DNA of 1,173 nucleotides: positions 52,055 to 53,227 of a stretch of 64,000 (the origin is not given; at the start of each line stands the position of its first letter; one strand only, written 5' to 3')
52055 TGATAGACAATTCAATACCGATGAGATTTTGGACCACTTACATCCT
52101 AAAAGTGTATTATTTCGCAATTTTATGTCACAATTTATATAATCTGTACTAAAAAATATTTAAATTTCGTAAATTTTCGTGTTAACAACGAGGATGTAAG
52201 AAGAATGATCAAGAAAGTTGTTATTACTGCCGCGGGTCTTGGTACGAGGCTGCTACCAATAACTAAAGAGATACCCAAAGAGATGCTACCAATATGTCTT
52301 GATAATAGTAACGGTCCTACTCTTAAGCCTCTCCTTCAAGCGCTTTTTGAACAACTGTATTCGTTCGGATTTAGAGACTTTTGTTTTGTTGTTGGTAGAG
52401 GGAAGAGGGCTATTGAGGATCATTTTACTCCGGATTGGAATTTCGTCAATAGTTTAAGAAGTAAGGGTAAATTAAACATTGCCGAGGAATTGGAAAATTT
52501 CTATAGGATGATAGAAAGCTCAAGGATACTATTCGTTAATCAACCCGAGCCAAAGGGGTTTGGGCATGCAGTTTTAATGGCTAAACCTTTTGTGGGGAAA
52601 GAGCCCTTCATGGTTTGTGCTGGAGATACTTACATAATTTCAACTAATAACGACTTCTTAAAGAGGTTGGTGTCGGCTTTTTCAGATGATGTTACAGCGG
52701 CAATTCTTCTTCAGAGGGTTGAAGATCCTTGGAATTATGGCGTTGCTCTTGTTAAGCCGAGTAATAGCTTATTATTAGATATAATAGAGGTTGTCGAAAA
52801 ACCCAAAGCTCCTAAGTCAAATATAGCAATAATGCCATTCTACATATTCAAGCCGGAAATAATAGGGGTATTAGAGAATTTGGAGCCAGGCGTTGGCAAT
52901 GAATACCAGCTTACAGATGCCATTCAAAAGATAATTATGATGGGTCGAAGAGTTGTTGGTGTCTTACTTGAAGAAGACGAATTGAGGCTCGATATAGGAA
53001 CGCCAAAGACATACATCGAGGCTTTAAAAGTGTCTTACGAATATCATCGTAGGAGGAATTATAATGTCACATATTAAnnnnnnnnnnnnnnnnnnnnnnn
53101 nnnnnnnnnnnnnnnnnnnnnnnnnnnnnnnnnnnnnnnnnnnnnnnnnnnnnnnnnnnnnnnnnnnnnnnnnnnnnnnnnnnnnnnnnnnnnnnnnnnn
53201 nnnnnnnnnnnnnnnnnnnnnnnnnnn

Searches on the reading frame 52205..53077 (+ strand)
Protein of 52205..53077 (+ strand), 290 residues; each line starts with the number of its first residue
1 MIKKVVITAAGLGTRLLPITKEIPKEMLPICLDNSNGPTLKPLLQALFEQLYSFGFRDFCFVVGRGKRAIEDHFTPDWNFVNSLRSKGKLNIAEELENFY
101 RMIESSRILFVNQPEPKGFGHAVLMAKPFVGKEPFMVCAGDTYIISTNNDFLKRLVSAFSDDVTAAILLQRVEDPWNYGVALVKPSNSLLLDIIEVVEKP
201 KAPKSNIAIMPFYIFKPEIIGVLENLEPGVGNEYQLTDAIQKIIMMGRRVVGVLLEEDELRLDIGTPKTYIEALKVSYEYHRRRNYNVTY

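Call 71: search_protein_families(library=pfam, proteins=[window:52205-53077:+], max_evalue=0.001)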
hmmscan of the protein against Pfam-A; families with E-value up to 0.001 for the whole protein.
window:52205-53077:+ (290 aa): 2 families
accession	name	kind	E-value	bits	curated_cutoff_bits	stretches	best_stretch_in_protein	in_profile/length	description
PF00483.29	NTP_transferase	-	3.7e-28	99.2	21.2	1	4-274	1-239/245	Nucleotidyl transferase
PF12804.13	NTP_transf_3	-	0.00015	22.5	27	0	5-176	1-128/160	MobA-like NTP transferase domain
